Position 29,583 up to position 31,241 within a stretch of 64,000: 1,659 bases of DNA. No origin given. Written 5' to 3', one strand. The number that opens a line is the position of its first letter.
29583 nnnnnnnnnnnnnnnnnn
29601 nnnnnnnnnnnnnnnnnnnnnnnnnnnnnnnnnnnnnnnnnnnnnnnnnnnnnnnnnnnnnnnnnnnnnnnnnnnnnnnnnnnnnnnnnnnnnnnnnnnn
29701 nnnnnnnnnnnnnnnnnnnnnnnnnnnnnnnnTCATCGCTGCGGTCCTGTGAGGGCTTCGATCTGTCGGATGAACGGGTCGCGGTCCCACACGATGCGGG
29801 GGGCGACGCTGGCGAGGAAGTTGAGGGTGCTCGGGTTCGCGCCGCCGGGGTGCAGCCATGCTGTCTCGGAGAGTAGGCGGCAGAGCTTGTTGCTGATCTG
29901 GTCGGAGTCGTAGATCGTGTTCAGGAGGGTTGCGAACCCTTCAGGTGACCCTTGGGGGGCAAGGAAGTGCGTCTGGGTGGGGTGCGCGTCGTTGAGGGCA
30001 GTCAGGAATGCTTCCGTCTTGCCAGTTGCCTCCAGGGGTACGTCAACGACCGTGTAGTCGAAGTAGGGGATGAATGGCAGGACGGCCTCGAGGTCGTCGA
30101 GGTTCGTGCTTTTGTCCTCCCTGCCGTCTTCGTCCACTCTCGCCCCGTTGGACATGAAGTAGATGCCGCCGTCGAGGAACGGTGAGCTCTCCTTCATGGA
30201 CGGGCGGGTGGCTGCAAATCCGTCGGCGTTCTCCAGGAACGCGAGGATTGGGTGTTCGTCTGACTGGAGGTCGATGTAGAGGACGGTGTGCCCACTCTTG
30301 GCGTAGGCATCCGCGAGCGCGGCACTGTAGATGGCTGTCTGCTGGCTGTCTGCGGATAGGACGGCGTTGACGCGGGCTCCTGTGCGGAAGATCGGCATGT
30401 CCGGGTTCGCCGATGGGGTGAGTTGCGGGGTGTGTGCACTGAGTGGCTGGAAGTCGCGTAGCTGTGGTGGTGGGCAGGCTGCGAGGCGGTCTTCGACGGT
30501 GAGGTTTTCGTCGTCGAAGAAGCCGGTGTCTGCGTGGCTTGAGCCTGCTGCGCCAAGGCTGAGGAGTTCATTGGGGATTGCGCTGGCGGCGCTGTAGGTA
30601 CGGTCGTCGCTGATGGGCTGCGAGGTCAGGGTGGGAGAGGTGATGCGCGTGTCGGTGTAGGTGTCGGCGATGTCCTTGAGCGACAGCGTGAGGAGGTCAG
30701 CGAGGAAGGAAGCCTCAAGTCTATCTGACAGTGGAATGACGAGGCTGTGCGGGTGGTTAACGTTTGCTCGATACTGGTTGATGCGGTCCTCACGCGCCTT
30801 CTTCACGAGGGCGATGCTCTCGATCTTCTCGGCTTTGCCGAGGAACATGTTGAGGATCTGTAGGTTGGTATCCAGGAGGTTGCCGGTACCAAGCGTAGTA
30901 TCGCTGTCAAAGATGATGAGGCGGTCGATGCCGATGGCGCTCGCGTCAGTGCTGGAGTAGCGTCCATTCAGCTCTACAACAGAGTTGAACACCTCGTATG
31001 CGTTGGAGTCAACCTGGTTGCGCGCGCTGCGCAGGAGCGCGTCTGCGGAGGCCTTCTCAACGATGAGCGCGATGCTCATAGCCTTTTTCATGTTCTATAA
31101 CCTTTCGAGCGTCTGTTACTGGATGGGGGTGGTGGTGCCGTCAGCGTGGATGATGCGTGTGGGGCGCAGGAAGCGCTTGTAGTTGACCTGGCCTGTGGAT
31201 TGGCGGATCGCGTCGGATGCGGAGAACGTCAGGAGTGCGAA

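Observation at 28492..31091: Two adjacent TadZ/CpaE-like pseudo-ATPases inside the T4SS core, with a third copy at 61845..63206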

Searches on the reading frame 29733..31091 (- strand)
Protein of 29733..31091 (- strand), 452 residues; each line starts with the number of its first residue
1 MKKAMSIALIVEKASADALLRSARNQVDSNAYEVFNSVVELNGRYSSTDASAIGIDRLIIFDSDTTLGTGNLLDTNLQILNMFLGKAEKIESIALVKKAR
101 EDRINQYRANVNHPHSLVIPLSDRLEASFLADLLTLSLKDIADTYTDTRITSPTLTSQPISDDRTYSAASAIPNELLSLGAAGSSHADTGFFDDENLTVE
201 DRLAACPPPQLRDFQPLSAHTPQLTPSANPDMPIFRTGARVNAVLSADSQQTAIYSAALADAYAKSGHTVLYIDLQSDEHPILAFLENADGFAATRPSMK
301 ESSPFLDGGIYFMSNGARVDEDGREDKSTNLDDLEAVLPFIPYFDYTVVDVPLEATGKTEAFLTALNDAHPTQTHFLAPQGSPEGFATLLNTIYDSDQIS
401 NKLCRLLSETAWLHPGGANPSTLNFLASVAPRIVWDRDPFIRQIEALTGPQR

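Call 4: search_protein_families(library=pfam, proteins=[window:29733-31091:-], max_evalue=10)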
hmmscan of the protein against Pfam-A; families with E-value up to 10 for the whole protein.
window:29733-31091:- (452 aa): 0 families

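Call 8: search_protein_families(library=ncbifam, proteins=[window:29733-31091:-], max_evalue=10)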
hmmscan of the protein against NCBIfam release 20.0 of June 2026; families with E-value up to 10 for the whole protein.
window:29733-31091:- (452 aa): 0 families

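Call 10: find_homologous_proteins(query=window:29733-31091:-)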
Query window:29733-31091:- (452 aa): 63 proteins with E <= 0.001 among 8000 candidates.
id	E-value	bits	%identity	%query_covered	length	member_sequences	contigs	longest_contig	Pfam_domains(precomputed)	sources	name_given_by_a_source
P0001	8.1e-277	936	94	100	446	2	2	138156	-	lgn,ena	-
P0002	1.9e-276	935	95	100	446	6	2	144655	-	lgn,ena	-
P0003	4.7e-276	934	94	100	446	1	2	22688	-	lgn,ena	-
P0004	6.9e-275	930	95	99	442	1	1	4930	-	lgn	-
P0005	8.7e-275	930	95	100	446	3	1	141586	-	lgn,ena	-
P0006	8.4e-274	926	95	99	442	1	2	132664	-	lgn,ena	-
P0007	3.3e-273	924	95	99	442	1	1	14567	-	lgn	-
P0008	4.7e-273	924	94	99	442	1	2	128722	-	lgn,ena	-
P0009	1.1e-272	923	94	100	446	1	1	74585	-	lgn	-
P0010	3.2e-272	921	94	99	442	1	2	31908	-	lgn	-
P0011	5.2e-272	921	94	100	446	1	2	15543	-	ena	-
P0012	1.2e-271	919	95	99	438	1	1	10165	-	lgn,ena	-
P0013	1.4e-271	919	94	99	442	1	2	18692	-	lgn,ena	-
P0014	2.0e-271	919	94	99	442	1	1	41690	-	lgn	-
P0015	1.2e-270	916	93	100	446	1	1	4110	-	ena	-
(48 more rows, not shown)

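Call 26: search_dna_similar(query=window:29733-31091:-, collection=plasmids, mode=protein, max_evalue=0.1, max_rows=15)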
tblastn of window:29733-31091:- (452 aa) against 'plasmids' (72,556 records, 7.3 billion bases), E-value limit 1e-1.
No match.

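Call 39: search_solved_structures(query=A3, max_evalue=10, show_alignments=2)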
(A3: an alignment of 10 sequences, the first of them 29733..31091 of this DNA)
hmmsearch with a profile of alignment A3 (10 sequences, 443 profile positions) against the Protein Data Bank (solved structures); distinct sequences matched with E-value up to 10: 2.
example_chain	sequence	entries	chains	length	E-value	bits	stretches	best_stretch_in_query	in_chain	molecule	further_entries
4pfs_A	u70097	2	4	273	0.0068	18.9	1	235-273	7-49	Cobyrinic Acid a,c-diamide synthase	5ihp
5if9_A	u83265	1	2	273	0.0084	18.5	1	236-273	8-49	Cobyrinic Acid a,c-diamide synthase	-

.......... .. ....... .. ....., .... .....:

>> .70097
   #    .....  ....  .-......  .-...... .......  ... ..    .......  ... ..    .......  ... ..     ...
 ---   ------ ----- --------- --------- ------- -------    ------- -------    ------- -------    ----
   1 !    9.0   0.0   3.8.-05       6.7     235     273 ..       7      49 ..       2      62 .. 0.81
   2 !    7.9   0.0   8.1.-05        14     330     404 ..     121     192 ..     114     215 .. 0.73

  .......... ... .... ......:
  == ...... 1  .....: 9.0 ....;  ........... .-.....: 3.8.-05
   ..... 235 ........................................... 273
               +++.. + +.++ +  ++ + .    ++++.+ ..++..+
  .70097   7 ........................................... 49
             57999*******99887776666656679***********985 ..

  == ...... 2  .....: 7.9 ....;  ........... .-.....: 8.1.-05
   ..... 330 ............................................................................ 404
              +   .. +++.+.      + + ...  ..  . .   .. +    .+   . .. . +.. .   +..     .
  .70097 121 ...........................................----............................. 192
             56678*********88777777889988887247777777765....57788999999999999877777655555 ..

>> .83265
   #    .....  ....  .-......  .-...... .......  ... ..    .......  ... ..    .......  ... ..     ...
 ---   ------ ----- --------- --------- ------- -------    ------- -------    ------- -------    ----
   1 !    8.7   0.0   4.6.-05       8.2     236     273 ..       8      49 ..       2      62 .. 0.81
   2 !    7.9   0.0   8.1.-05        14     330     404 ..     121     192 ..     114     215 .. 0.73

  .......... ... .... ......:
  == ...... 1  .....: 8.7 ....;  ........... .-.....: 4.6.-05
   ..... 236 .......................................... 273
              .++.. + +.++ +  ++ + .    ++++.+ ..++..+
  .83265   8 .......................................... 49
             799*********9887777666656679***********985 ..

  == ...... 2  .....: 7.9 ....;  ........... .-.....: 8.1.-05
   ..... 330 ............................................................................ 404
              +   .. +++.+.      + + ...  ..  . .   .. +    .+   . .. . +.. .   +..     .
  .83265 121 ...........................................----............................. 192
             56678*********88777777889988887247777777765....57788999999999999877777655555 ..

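Call 55: search_protein_families(library=phrogs, proteins=[window:29733-31091:-], max_evalue=0.01)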
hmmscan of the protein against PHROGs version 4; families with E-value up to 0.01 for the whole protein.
window:29733-31091:- (452 aa): 0 families

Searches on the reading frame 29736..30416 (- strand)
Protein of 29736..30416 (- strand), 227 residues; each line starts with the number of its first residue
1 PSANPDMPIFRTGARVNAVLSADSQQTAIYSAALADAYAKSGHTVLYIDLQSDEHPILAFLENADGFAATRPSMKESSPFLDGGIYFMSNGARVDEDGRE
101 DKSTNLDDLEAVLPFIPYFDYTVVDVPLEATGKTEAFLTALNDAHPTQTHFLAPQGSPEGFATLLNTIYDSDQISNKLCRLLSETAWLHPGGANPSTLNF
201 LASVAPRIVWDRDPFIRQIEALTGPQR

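Call 77: search_solved_structures(query=A8, max_evalue=1, show_alignments=2)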
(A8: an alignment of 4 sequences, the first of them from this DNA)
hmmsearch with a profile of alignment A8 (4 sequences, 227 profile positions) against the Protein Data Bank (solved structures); distinct sequences matched with E-value up to 1: 14.
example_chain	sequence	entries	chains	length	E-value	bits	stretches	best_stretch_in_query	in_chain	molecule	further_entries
4pfs_A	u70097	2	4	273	0.0039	20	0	122-173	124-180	Cobyrinic Acid a,c-diamide synthase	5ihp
5if9_A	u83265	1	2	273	0.009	18.8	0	122-173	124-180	Cobyrinic Acid a,c-diamide synthase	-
8zkc_A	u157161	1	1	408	0.035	16.9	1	17-150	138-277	Iron-sulfur cluster carrier protein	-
6iub_A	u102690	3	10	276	0.1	15.4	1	15-132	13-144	SpoOJ regulator (Soj)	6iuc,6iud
4v03_A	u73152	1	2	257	0.1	15.3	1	19-64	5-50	SITE-DETERMINING PROTEIN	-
8x7v_B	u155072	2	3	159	0.28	13.9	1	139-206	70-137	Oocyte-expressed protein homolog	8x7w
4jlv_A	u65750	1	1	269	0.41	13.4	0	17-132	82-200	C-terminal fragment of Membrane protein CapA1, Putative uncharacterized protein capB1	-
9l4k_C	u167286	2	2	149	0.41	13.4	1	139-204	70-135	Oocyte-expressed protein homolog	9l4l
6non_A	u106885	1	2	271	0.43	13.3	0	12-62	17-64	Cobyrinic acid ac-diamide synthase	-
3cio_A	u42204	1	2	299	0.44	13.3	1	23-132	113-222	Tyrosine-protein kinase etk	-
6noo_A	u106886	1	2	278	0.46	13.2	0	12-62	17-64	Maintenance of carboxysome positioning A protein, MCDA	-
1g3q_A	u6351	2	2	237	0.68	12.7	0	21-140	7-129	CELL DIVISION INHIBITOR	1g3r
3pvf_A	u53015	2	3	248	0.68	12.7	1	58-135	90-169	Triosephosphate isomerase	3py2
4v02_A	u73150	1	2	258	0.77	12.5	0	19-60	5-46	SITE-DETERMINING PROTEIN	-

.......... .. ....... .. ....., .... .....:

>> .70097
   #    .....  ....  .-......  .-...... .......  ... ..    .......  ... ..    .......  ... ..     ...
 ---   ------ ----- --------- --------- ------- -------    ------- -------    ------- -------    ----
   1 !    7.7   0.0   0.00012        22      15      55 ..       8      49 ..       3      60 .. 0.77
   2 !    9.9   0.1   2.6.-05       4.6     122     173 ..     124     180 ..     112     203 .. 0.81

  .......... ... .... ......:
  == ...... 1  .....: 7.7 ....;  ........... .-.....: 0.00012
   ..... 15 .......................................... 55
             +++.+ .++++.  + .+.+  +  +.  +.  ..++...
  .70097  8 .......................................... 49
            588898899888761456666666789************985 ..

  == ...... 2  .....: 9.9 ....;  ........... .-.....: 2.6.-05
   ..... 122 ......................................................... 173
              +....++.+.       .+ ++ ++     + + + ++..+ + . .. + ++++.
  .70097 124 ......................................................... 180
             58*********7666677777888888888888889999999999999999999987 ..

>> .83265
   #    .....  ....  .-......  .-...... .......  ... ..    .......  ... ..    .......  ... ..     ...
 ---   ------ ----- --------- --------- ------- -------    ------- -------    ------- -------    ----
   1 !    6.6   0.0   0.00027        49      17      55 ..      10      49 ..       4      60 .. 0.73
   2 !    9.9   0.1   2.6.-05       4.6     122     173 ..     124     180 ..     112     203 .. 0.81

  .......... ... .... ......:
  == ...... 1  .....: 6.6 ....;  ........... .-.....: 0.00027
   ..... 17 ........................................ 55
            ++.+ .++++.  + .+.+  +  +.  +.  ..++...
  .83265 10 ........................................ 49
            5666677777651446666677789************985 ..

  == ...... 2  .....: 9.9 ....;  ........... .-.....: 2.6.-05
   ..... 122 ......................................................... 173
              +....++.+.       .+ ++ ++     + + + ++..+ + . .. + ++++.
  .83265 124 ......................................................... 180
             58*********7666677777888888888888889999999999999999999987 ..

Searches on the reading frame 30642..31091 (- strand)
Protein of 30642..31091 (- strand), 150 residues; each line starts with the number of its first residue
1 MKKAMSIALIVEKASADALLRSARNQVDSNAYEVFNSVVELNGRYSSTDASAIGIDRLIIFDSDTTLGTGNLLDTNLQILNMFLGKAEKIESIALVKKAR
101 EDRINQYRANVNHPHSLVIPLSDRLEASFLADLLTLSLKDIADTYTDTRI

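Call 97: search_solved_structures(query=A10, max_evalue=10, show_alignments=1)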
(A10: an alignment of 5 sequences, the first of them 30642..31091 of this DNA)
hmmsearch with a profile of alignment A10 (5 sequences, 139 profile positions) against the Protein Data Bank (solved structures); distinct sequences matched with E-value up to 10: 4.
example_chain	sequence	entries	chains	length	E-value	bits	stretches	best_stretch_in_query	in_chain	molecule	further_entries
1f51_A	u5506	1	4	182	0.3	14.2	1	7-43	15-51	SPORULATION INITIATION PHOSPHOTRANSFERASE B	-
1ixm_A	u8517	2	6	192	0.34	14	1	7-43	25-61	PROTEIN (SPORULATION RESPONSE REGULATORY PROTEIN) | Sporulation initiation phosphotransferase B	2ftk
9phz_A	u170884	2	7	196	0.36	14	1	7-43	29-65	Sporulation initiation phosphotransferase B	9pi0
2lci_A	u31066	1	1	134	0.43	13.7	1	1-65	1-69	Protein OR36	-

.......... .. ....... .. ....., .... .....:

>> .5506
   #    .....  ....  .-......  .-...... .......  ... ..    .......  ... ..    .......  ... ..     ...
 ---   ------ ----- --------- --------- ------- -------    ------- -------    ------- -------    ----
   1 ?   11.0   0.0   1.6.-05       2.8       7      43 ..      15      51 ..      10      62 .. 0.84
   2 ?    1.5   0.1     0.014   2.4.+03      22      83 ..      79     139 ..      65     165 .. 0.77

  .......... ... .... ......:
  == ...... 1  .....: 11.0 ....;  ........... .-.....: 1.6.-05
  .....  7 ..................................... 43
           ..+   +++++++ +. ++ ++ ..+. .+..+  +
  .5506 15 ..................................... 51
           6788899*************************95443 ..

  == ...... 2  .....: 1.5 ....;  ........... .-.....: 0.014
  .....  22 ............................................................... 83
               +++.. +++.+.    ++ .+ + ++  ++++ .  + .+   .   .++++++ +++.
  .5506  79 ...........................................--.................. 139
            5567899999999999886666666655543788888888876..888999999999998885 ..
